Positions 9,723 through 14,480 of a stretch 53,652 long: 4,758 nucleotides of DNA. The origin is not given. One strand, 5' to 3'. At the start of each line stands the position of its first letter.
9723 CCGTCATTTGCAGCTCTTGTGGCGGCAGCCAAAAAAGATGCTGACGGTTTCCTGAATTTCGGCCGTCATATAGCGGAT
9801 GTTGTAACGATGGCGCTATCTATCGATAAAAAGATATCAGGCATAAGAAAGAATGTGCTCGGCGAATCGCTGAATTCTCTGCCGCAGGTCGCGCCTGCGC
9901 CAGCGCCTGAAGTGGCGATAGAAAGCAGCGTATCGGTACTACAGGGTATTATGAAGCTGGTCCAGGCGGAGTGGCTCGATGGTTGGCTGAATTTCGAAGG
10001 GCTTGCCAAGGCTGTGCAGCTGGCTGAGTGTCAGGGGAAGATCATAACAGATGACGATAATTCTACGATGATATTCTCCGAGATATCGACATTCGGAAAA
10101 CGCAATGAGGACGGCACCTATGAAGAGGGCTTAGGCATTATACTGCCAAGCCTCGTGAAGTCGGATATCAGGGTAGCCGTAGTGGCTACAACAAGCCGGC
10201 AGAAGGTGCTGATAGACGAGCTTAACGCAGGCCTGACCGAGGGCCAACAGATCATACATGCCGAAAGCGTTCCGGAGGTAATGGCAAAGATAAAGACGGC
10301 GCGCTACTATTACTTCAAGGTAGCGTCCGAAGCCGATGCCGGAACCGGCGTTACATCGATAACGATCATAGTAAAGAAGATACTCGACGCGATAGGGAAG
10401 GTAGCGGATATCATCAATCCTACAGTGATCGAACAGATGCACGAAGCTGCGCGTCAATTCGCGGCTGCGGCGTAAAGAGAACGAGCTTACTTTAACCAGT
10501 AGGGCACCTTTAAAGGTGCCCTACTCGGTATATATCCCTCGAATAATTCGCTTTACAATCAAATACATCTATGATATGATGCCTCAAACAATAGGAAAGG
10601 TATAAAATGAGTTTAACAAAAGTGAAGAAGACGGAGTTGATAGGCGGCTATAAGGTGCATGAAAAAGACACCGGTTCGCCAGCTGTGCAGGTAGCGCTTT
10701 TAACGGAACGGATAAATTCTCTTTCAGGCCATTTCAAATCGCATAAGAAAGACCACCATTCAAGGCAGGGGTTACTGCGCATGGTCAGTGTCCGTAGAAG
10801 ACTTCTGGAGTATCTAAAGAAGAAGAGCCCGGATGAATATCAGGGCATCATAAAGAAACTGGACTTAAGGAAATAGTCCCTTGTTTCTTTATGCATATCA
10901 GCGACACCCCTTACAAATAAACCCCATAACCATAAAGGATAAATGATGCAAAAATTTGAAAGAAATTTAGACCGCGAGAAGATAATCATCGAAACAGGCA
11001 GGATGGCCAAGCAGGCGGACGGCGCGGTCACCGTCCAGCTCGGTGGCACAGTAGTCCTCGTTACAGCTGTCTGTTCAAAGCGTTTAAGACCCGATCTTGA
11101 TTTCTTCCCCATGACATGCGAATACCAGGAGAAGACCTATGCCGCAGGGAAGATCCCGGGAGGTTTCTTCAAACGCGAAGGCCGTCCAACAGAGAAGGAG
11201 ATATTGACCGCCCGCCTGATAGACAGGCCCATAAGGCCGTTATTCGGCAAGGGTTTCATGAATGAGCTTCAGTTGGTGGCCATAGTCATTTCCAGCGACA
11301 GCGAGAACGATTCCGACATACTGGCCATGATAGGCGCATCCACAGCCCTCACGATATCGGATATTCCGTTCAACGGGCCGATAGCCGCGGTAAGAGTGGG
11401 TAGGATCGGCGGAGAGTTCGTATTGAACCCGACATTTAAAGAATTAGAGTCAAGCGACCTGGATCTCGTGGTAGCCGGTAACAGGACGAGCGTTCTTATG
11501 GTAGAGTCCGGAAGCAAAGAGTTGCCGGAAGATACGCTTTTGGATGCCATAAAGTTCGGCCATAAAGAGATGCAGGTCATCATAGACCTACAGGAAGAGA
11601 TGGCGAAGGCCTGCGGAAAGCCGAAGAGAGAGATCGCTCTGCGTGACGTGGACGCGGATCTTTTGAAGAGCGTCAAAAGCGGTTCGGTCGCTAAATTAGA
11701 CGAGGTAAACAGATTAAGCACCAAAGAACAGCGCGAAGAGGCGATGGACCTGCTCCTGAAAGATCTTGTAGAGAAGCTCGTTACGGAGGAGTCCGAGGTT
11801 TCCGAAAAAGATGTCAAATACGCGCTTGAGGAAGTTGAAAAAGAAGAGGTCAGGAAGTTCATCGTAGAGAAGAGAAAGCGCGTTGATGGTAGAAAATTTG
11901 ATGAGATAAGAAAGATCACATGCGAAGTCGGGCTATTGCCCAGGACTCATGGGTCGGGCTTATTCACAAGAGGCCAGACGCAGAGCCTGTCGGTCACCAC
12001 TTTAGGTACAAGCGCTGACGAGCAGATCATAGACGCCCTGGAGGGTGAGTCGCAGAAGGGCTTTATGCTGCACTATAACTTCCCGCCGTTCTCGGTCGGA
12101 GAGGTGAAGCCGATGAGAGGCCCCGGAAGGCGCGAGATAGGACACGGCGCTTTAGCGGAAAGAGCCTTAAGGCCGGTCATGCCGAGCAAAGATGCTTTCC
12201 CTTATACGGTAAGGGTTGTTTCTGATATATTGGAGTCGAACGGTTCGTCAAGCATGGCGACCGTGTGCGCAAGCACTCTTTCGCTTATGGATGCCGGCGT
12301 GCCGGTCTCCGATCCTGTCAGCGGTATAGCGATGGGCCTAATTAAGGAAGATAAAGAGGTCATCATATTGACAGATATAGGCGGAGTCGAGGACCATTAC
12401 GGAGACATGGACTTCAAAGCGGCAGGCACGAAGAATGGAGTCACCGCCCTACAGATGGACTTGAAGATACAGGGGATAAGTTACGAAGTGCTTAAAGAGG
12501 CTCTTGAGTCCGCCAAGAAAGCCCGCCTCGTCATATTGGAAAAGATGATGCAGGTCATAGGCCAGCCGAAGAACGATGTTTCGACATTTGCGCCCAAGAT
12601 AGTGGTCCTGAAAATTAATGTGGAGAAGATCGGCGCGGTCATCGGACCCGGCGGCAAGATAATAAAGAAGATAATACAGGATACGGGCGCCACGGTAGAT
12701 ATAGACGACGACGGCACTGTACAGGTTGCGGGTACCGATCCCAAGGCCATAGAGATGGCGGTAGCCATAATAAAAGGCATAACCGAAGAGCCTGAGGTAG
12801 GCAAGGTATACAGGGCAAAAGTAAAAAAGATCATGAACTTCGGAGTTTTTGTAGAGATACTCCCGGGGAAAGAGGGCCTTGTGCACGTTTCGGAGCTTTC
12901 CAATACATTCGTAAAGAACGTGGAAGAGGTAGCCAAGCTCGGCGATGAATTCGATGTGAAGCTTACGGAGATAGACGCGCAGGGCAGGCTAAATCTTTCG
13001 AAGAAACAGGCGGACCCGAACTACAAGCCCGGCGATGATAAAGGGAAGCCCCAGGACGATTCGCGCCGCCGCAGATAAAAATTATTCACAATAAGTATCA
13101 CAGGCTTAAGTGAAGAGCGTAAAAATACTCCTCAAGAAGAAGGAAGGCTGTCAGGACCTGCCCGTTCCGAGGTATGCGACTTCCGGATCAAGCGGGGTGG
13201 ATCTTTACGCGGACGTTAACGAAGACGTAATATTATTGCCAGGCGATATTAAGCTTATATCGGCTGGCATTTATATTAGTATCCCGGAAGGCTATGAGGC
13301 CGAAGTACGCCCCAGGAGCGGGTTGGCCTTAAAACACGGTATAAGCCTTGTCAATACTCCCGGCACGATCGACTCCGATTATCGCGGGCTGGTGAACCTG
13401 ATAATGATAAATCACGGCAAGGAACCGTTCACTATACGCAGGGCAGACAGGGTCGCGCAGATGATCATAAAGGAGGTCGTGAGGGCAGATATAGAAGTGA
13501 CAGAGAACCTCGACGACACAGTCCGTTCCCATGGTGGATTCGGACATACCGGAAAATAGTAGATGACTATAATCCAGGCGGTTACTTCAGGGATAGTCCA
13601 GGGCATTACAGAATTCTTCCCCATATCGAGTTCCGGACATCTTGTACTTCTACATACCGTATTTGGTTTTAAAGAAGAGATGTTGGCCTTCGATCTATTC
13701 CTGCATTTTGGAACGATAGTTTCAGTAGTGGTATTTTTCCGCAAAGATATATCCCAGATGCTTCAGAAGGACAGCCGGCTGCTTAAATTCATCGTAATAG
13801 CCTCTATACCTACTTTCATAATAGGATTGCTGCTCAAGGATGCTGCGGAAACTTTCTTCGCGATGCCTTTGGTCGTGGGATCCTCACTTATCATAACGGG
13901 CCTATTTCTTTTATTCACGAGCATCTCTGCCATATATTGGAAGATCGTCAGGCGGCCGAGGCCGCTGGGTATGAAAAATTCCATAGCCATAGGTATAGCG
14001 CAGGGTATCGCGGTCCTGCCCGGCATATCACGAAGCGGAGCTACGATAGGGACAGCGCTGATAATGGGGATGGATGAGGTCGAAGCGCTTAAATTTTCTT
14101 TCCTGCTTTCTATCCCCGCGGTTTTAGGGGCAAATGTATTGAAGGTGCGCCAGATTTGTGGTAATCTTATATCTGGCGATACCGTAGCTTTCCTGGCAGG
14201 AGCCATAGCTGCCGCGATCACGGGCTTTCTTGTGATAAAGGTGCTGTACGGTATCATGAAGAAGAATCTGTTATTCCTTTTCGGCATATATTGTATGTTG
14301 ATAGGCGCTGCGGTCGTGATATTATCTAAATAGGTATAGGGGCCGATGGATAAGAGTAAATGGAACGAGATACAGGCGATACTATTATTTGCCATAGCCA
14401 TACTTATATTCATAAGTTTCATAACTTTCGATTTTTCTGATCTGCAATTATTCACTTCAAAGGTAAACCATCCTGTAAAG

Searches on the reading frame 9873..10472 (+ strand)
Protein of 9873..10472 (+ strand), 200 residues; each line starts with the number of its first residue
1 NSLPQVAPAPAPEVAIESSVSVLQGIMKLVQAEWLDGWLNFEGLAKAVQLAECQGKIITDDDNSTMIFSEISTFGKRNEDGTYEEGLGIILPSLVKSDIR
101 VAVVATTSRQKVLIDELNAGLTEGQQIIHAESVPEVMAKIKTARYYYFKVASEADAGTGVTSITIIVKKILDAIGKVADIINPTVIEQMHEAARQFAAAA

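Call 52: search_protein_families(library=ncbifam, proteins=[window:9873-10472:+], max_evalue=1)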
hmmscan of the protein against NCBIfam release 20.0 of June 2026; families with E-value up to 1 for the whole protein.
window:9873-10472:+ (200 aa): 0 families

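Call 76: find_homologous_proteins(query=window:9915-10472:+, max_evalue=0.001)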
Query window:9915-10472:+ (186 aa): 2 proteins with E <= 0.001 among 136 candidates.
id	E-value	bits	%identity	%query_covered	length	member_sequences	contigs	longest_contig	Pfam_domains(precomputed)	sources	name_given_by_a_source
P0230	1.2e-58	216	58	98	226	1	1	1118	-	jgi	jgi:hypothetical protein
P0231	2.3e-50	189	60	90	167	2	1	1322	-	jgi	jgi:hypothetical protein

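Call 84: predict_structure(alignment_id=A6)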
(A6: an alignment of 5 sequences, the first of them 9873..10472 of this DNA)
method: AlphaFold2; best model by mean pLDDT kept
length: 200 residues; sequences in the alignment: 5
mean_pLDDT: 82.7   pTM: 0.80
mean pLDDT of the five models: 82.7, 81.5, 79.5, 77.5, 63.2
residues with pLDDT >= 90: 95; 70-90: 66; 50-70: 22; < 50: 17
segments of 3 or more residues with pLDDT < 50: 1-17
pLDDT, mean of each block of 10 residues (from residue 1): 40 46 68 64 87 78 88 94 92 89 95 91 92 94 91 90 93 85 85 90
secondary structure, 60 per line:
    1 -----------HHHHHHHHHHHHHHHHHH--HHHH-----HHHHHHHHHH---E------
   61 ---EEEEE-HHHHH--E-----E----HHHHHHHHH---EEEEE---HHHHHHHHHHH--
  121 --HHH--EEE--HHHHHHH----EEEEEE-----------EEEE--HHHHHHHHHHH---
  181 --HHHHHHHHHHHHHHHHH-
elements in order: H12-29 H32-35 H41-50 E64-68 H70-74 H88-96 E100-104 H108-118 E128-130 H133-139 E144-149 E161-164 H167-177 H183-199

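Call 89: fold_search(model_id=the predicted structure, library=pdb)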
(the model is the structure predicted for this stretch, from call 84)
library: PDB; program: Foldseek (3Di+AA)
matches with E <= 10: 982; with E <= 0.001: 2
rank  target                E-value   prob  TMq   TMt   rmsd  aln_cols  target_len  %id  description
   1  1u7p_A                6.8e-04  1.00  0.35  0.41   8.0       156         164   16  X-ray Crystal Structure of the Hypothetical Phosphotyrosine Phosphatase MDP-1 of the Haloacid Dehalogenase Superfamily (released 2004-10-19)
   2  1u7p_C                9.7e-04  1.00  0.32  0.37   8.1       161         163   14  X-ray Crystal Structure of the Hypothetical Phosphotyrosine Phosphatase MDP-1 of the Haloacid Dehalogenase Superfamily (released 2004-10-19)
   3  1u7p_D                2.2e-03  0.99  0.33  0.40   8.1       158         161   15  X-ray Crystal Structure of the Hypothetical Phosphotyrosine Phosphatase MDP-1 of the Haloacid Dehalogenase Superfamily (released 2004-10-19)
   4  1u7o                  2.2e-03  0.99  0.30  0.35   8.9       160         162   15  Magnesium Dependent Phosphatase 1 (MDP-1) (released 2004-10-26)
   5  1u7p_B                4.7e-03  0.99  0.34  0.40   7.9       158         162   14  X-ray Crystal Structure of the Hypothetical Phosphotyrosine Phosphatase MDP-1 of the Haloacid Dehalogenase Superfamily (released 2004-10-19)
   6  8uke_B                3.7e-02  0.54  0.32  0.29  10.8       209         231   13  Crystal Structure of Norbelladine O-methyltransferase variant in complex with SAH (released 2024-03-20)
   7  5ahr                  3.7e-02  0.54  0.31  0.20  16.4       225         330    7  Crystal structure of human DNA cross-link repair 1A, crystal form B (released 2015-02-18)
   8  8xdy_B                5.9e-02  0.30  0.29  0.26  14.2       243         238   12  O-methyltransferase from Lycoris longituba M52A variant complexed with Mg, SAH, and 3,4-dihydroxybenzaldehyde (released 2024-08-07)
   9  6xod_B                6.3e-02  0.63  0.32  0.36   6.7       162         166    9  Crystal structure of the PEX4-PEX22 protein complex from Arabidopsis thaliana (released 2021-07-14)
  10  6me2                  7.1e-02  0.28  0.29  0.15  16.9       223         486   10  XFEL crystal structure of human melatonin receptor MT1 in complex with ramelteon (released 2019-04-24)
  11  8xdu_A                7.9e-02  0.28  0.29  0.25  11.8       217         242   11  O-methyltransferase from Lycoris longituba M52S variant complexed with Mg and SAH (released 2024-08-07)
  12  8xdy_A                7.9e-02  0.28  0.29  0.25  11.8       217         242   11  O-methyltransferase from Lycoris longituba M52A variant complexed with Mg, SAH, and 3,4-dihydroxybenzaldehyde (released 2024-08-07)
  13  2x4d_A                7.9e-02  0.15  0.19  0.16  15.2       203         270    9  Crystal structure of human phospholysine phosphohistidine inorganic pyrophosphate phosphatase LHPP (released 2010-03-16)
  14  8z8p_D                8.4e-02  0.30  0.29  0.25  10.9       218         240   14  norbelladine 4'-O-methyltransferase S52M variant complexed with Mg and SAH (released 2024-08-07)
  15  8xdo_A                8.4e-02  0.30  0.29  0.25  10.9       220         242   13  O-methyltransferase from Lycoris longituba complexed with Mg and SAH (released 2024-08-07)
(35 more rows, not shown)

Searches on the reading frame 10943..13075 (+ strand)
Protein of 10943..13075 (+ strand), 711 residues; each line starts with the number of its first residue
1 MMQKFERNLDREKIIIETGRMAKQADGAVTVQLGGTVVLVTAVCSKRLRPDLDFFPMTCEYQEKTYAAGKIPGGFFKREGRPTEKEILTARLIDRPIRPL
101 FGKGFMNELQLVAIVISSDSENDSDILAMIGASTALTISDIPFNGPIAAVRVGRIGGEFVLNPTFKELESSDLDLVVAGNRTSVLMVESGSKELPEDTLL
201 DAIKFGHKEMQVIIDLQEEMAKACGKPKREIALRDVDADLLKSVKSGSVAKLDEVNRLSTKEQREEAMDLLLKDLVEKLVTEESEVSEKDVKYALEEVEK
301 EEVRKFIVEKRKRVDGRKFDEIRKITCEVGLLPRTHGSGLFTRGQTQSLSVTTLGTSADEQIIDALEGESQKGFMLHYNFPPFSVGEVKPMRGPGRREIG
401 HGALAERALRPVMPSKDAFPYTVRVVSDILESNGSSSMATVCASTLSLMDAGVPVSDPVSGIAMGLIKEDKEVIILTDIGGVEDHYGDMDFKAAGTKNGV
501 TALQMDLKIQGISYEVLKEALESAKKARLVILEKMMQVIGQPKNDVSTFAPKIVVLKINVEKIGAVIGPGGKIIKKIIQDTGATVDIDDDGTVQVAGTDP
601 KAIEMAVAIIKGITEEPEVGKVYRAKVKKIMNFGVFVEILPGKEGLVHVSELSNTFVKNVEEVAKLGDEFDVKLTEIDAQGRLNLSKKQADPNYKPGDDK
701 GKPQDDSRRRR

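Call 7: search_protein_families(library=pfam, proteins=[window:10943-13075:+], max_evalue=0.01)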
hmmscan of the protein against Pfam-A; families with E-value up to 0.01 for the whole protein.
window:10943-13075:+ (711 aa): 7 families
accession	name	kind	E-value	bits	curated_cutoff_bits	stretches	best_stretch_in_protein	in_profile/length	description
PF01138.27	RNase_PH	-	6.2e-58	195.3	25.5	2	13-142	4-130/130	3' exoribonuclease family, domain 1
PF03725.20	RNase_PH_C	-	3e-28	98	20.8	2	145-208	1-66/67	3' exoribonuclease family, domain 2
PF00575.29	S1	-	5.8e-18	65.5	22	1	616-688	1-74/74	S1 RNA binding domain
PF00013.35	KH_1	-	6.1e-13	48.8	21.5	1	554-611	2-65/66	KH domain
PF03726.19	PNPase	-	7.2e-11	42.9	24.6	1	240-318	2-81/81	Polyribonucleotide nucleotidyltransferase, RNA binding domain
PF22675.2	KH-I_KHDC4-BBP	-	0.00059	20.1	30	1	563-595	8-40/76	KHDC4/BBP-like, KH-domain type I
PF23459.1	S1_RRP5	-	0.00067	20.6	27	1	620-661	4-46/72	RRP5 S1 domain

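Call 41: find_encoding_contigs(protein=window:10943-13075:+, flank=2000, max_places=3)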
Protein window:10943-13075:+ (711 aa): no gene with exactly this product is on record in the collection.

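Call 101: find_homologous_proteins(query=window:10943-13075:+, max_evalue=1e-100)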
Query window:10943-13075:+ (711 aa): 8000 proteins with E <= 1e-100 among 8000 candidates; the best 120 are listed.
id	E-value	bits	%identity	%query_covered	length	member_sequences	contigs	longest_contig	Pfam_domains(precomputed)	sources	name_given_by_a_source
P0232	0.0e+0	1491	98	100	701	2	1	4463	PF03725.21,PF00575.30,PF03726.20,PF01138.28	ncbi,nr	ncbi:MAG: polyribonucleotide nucleotidyltransferase [Candidatus Omnitrophica bacterium]|nr:polyribon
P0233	0.0e+0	1449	93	100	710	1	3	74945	PF00013.36,PF03725.21,PF00575.30,PF03726.20,PF01138.28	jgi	jgi:polyribonucleotide nucleotidyltransferase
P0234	0.0e+0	1444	94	100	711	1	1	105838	PF00013.36,PF03725.21,PF00575.30,PF03726.20,PF01138.28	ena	-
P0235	0.0e+0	1435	93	98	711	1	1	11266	PF00013.36,PF03725.21,PF00575.30,PF03726.20,PF01138.28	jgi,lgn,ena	-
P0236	0.0e+0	1428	92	100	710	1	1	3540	PF00013.36,PF03725.21,PF00575.30,PF03726.20,PF01138.28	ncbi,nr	ncbi:MAG: polyribonucleotide nucleotidyltransferase [Candidatus Omnitrophica bacterium]|nr:polyribon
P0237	0.0e+0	1428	92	100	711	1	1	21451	PF00013.36,PF03725.21,PF00575.30,PF03726.20,PF01138.28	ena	-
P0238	0.0e+0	1427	92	100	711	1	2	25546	PF00013.36,PF03725.21,PF00575.30,PF03726.20,PF01138.28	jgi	jgi:polyribonucleotide nucleotidyltransferase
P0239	0.0e+0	1425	92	100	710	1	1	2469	PF00013.36,PF03725.21,PF00575.30,PF03726.20,PF01138.28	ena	-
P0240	0.0e+0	1424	92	100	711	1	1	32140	PF00013.36,PF03725.21,PF00575.30,PF03726.20,PF01138.28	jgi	jgi:polyribonucleotide nucleotidyltransferase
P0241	0.0e+0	1422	92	100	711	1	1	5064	PF00013.36,PF03725.21,PF00575.30,PF03726.20,PF01138.28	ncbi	-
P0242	0.0e+0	1412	91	100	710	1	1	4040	PF00013.36,PF03725.21,PF00575.30,PF03726.20,PF01138.28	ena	-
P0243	0.0e+0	1411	90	100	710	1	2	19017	PF00013.36,PF03725.21,PF00575.30,PF03726.20,PF01138.28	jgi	-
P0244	0.0e+0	1408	90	100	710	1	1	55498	PF00013.36,PF03725.21,PF00575.30,PF03726.20,PF01138.28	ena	-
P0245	0.0e+0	1406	90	100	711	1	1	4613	PF00013.36,PF03725.21,PF00575.30,PF03726.20,PF01138.28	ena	-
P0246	0.0e+0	1405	90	100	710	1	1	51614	PF00013.36,PF03725.21,PF00575.30,PF03726.20,PF01138.28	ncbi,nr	ncbi:MAG: polyribonucleotide nucleotidyltransferase [Candidatus Omnitrophota bacterium]|nr:polyribon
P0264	0.0e+0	1285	82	100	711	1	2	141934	PF00013.36,PF03725.21,PF00575.30,PF03726.20,PF01138.28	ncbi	-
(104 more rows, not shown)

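Call 102: find_encoding_contigs(protein=P0234, flank=10000, max_places=2)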
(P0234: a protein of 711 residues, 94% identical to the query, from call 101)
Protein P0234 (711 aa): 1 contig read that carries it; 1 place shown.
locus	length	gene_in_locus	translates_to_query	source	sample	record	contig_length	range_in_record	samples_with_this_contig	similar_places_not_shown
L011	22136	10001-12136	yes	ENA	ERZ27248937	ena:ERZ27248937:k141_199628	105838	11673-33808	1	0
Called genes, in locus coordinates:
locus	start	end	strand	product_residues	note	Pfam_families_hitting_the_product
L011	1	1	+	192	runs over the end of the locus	PF00677:Lum_binding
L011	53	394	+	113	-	-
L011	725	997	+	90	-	PF00708:Acylphosphatase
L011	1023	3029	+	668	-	PF22745:Nlig-Ia, PF01653:DNA_ligase_aden, PF03120:OB_DNA_ligase, PF14520:HHH_5 (faint), PF12826:HHH_2, PF00533:BRCT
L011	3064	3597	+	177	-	-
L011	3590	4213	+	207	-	PF00753:Lactamase_B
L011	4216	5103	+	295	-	PF02899:Phage_int_SAM_1, PF13495:Phage_int_SAM_4, PF00589:Phage_integrase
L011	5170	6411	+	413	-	PF01743:PolyA_pol, PF12627:PolyA_pol_RNAbd (weak)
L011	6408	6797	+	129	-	PF02033:RBFA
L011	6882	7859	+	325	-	PF01368:DHH, PF02272:DHHA1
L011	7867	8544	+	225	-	PF01509:TruB_N, PF16198:TruB_C_2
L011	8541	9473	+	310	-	PF01467:CTP_transf_like (weak), PF06574:FAD_syn, PF01687:Flavokinase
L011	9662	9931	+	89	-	PF00312:Ribosomal_S15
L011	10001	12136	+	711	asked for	PF01138:RNase_PH, PF03725:RNase_PH_C, PF03726:PNPase, PF01138:RNase_PH, PF00013:KH_1, PF00575:S1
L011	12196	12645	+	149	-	PF00692:dUTPase, PF22769:DCD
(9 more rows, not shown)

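Call 103: find_encoding_contigs(protein=P0264, flank=10000, max_places=2)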
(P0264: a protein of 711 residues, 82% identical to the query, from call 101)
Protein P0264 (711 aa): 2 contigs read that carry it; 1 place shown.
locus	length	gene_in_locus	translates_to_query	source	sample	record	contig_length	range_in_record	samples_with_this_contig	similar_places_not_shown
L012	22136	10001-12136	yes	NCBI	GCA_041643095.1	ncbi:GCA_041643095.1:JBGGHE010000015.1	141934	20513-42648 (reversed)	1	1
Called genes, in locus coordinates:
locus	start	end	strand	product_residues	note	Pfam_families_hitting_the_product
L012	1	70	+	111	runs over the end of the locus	-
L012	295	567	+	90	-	PF00708:Acylphosphatase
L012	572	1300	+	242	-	PF00149:Metallophos, PF12850:Metallophos_2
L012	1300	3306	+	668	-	PF22745:Nlig-Ia, PF01653:DNA_ligase_aden, PF03120:OB_DNA_ligase, PF03119:DNA_ligase_ZBD, PF14520:HHH_5 (faint), PF12826:HHH_2, PF00533:BRCT, PF12738:PTCB-BRCT (weak)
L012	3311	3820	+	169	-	-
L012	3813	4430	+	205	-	PF00753:Lactamase_B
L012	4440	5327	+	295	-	PF02899:Phage_int_SAM_1, PF13495:Phage_int_SAM_4, PF00589:Phage_integrase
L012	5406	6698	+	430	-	PF01743:PolyA_pol, PF12627:PolyA_pol_RNAbd (weak)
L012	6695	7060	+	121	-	PF02033:RBFA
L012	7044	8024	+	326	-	PF01368:DHH, PF02272:DHHA1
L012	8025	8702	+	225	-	PF01509:TruB_N, PF16198:TruB_C_2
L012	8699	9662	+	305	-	PF01467:CTP_transf_like (weak), PF06574:FAD_syn, PF01687:Flavokinase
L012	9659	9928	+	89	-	PF00312:Ribosomal_S15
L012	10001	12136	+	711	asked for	PF01138:RNase_PH, PF03725:RNase_PH_C, PF03726:PNPase, PF01138:RNase_PH, PF00013:KH_1, PF00575:S1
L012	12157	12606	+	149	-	PF00692:dUTPase, PF22769:DCD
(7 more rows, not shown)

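Call 106: find_encoding_contigs(protein=P0232, flank=5000, max_places=2)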
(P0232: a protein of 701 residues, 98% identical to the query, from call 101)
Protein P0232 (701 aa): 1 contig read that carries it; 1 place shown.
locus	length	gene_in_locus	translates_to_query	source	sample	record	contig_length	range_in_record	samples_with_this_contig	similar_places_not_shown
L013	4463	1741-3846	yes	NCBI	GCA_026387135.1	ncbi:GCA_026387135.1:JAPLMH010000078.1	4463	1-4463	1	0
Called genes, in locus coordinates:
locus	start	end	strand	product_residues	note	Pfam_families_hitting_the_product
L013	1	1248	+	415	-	?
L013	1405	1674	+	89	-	PF00312:Ribosomal_S15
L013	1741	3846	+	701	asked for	PF01138:RNase_PH, PF03725:RNase_PH_C, PF03726:PNPase, PF01138:RNase_PH, PF00575:S1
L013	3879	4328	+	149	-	PF00692:dUTPase, PF22769:DCD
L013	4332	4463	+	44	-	PF02673:BacA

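Call 107: find_encoding_contigs(protein=P0233, flank=10000, max_places=2)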
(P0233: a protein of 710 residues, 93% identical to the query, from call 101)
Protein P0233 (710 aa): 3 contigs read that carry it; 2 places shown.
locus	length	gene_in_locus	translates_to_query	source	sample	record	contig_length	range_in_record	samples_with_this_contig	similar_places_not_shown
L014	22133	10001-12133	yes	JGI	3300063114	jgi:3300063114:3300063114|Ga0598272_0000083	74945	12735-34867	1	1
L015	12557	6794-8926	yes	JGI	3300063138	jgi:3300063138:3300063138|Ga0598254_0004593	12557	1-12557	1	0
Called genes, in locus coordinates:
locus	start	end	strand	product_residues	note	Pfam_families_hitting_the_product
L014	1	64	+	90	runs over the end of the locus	PF00708:Acylphosphatase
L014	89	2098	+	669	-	PF22745:Nlig-Ia, PF01653:DNA_ligase_aden, PF03120:OB_DNA_ligase, PF14520:HHH_5 (faint), PF12826:HHH_2, PF00533:BRCT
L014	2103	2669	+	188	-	-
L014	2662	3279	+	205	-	PF00753:Lactamase_B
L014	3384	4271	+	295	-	PF02899:Phage_int_SAM_1, PF13495:Phage_int_SAM_4, PF00589:Phage_integrase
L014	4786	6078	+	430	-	PF01743:PolyA_pol, PF12627:PolyA_pol_RNAbd (weak)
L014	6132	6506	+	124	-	PF02033:RBFA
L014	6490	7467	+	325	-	PF01368:DHH, PF02272:DHHA1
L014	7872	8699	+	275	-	PF01509:TruB_N, PF16198:TruB_C_2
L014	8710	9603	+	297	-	PF01467:CTP_transf_like (weak), PF06574:FAD_syn, PF01687:Flavokinase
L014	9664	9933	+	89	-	PF00312:Ribosomal_S15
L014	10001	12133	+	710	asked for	PF01138:RNase_PH, PF03725:RNase_PH_C, PF03726:PNPase, PF01138:RNase_PH, PF00013:KH_1, PF00575:S1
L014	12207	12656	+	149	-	PF00692:dUTPase, PF22769:DCD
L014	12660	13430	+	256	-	PF02673:BacA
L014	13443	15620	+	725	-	PF13491:FtsK_4TM, PF17854:FtsK_alpha, PF01580:FtsK_SpoIIIE, PF01935:DUF87 (faint), PF09397:FtsK_gamma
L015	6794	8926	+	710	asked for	PF01138:RNase_PH, PF03725:RNase_PH_C, PF03726:PNPase, PF01138:RNase_PH, PF00013:KH_1, PF00575:S1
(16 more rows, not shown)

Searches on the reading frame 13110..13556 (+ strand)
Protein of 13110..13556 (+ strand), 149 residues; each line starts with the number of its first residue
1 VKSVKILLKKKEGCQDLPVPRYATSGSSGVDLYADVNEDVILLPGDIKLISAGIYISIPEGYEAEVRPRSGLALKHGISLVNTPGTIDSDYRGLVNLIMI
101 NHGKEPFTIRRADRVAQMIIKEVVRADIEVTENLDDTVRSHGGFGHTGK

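Call 7: search_protein_families(library=pfam, proteins=[window:13110-13556:+], max_evalue=0.01)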
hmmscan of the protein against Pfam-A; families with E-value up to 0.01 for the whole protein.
window:13110-13556:+ (149 aa): 2 families
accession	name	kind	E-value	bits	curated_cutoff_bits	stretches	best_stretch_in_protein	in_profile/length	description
PF00692.24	dUTPase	-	3.7e-29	101.6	22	1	17-148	3-129/129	dUTPase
PF22769.1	DCD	-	4.9e-10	40.1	27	1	35-122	66-152/153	dCTP deaminase-like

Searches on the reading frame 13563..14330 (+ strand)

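Call 7: search_protein_families(library=pfam, proteins=[window:13563-14330:+], max_evalue=0.01)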
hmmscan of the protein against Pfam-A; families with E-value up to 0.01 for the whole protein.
window:13563-14330:+ (256 aa): 1 family
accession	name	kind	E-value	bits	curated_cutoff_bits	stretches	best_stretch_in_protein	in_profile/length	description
PF02673.24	BacA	-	1.7e-68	231.6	33.4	1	6-249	1-256/257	Bacitracin resistance protein BacA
